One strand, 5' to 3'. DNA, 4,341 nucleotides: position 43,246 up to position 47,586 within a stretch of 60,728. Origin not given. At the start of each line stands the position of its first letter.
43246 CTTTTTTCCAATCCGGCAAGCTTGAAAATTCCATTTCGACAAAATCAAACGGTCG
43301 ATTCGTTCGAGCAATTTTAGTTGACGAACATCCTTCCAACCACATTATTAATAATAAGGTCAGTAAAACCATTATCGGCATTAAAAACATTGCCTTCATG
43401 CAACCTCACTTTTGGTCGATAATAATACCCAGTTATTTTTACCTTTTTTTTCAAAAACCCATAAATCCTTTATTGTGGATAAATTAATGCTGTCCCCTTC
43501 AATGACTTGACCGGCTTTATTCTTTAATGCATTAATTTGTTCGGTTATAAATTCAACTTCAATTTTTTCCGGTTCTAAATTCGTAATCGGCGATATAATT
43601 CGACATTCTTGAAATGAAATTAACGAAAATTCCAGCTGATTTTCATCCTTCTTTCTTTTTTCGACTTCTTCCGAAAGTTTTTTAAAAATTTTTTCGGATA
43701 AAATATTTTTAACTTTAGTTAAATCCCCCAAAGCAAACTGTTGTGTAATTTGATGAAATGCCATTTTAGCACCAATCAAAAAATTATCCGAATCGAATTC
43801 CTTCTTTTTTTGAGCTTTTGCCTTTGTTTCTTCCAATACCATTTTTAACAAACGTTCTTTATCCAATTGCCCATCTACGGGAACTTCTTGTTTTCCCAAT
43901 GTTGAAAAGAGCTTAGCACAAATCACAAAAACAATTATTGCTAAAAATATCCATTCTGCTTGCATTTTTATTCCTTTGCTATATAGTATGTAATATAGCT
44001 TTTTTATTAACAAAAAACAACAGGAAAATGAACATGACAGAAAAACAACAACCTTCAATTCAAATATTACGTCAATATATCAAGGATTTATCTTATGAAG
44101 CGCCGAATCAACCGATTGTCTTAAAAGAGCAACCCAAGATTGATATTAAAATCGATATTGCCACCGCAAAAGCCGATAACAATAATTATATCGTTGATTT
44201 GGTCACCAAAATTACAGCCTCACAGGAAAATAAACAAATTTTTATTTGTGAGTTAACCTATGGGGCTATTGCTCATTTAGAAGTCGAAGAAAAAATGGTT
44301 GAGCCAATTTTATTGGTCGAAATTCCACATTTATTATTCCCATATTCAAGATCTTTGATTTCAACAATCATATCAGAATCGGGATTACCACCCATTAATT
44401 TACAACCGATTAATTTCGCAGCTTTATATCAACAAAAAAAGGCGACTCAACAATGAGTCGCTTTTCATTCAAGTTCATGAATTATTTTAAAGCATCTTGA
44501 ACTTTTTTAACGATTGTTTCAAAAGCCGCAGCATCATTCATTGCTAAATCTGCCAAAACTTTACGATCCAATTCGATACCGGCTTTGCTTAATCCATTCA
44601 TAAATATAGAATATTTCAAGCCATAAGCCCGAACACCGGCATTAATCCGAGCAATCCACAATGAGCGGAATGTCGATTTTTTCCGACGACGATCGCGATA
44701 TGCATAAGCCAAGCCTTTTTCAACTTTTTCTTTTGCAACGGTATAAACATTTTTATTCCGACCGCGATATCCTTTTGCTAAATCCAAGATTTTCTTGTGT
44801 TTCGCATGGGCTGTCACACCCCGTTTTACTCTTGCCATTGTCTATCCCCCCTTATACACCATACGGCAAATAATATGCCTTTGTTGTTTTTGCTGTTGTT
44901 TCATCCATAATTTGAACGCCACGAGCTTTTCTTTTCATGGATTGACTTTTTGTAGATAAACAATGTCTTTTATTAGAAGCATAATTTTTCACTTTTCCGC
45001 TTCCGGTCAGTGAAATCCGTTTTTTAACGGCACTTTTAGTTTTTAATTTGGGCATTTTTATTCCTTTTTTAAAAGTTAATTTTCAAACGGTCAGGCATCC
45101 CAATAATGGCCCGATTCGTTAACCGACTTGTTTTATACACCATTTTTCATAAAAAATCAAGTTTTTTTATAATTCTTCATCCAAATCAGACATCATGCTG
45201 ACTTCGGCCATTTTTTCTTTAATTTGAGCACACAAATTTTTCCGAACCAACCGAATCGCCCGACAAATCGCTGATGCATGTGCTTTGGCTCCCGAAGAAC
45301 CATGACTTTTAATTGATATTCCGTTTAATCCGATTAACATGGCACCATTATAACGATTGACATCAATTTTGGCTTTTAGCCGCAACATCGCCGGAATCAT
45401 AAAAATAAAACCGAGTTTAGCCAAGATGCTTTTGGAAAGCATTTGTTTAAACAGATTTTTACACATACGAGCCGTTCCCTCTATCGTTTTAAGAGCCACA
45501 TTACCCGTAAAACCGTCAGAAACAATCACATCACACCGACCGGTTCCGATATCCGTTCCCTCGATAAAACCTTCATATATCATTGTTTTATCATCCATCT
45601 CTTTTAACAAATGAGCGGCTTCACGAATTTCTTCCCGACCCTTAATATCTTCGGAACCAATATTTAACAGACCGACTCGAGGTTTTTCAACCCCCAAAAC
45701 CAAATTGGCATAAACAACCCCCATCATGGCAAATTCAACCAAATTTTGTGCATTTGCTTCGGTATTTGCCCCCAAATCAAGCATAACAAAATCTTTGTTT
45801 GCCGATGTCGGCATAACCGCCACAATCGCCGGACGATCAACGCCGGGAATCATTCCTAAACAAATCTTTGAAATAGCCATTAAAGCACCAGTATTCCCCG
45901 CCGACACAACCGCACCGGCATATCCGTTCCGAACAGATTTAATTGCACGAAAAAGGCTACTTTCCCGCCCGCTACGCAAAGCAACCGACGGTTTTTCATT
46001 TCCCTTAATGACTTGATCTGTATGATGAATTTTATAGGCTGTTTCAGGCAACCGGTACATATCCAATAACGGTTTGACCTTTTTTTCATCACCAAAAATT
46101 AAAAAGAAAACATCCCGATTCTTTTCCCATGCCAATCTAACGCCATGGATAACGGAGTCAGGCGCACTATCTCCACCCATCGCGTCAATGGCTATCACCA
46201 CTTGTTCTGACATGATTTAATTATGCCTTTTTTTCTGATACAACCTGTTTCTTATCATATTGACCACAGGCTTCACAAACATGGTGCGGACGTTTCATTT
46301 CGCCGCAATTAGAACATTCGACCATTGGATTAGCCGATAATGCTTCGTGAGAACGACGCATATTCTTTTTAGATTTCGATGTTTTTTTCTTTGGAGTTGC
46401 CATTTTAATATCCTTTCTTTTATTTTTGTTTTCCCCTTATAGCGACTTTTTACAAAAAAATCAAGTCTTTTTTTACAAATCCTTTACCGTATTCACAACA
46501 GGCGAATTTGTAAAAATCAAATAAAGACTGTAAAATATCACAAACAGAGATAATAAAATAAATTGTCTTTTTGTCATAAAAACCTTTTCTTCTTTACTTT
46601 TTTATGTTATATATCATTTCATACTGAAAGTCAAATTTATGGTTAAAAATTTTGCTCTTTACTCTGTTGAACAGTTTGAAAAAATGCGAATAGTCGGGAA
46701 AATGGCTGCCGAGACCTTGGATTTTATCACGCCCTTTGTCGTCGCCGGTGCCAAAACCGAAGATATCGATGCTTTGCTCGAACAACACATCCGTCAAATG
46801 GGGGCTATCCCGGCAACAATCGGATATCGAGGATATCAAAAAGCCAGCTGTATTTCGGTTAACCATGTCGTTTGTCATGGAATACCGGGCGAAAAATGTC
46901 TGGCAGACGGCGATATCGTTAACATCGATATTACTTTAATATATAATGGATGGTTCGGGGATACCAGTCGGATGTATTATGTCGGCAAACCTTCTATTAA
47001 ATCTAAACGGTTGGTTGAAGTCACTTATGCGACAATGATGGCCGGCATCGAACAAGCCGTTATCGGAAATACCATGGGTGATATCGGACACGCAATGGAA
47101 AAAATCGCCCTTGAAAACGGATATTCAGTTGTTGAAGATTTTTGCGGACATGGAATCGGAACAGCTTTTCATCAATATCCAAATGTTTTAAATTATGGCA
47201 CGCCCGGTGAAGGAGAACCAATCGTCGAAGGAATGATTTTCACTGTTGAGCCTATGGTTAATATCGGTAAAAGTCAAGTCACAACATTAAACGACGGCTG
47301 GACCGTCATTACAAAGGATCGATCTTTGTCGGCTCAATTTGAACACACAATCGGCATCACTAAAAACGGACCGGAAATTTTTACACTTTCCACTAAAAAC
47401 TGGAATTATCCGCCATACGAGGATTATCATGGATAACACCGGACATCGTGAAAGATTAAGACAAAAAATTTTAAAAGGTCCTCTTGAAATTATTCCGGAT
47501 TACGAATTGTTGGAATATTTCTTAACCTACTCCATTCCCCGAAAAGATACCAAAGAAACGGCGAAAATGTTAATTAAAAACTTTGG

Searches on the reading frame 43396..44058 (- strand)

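Call 29: search_protein_families(library=pfam, proteins=[window:43396-44058:-], max_evalue=0.001)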
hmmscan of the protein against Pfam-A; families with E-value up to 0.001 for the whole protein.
window:43396-44058:- (220 aa): 1 family
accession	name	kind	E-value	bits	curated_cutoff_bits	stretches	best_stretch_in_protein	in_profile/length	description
PF04280.21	Tim44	-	2.6e-25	89.7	29.6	1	82-215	9-145/147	Tim44-like domain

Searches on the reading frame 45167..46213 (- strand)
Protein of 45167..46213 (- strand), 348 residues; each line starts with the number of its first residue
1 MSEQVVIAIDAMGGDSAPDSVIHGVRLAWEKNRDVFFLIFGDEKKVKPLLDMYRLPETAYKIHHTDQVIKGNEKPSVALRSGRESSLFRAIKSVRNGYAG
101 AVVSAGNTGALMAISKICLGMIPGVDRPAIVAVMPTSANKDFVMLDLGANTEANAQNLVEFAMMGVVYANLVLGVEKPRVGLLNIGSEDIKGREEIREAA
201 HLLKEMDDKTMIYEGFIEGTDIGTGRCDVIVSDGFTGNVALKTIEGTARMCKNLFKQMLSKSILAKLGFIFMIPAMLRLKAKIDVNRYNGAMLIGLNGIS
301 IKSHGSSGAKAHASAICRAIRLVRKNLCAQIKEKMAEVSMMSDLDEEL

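Call 14: search_protein_families(library=pfam, proteins=[window:45167-46213:-], max_evalue=0.01)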
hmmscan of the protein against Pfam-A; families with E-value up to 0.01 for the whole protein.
window:45167-46213:- (348 aa): 1 family
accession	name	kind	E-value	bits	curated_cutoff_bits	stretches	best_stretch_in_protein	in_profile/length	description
PF02504.20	FA_synthesis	-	6e-105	351.3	29.1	1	5-329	1-323/324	Fatty acid synthesis protein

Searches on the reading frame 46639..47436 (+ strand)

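Call 14: search_protein_families(library=pfam, proteins=[window:46639-47436:+], max_evalue=0.01)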
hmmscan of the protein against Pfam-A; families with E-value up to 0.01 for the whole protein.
window:46639-47436:+ (265 aa): 1 family
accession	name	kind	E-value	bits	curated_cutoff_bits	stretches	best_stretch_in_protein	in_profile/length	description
PF00557.29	Peptidase_M24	-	7.2e-45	153.8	23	1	14-242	1-208/208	Metallopeptidase family M24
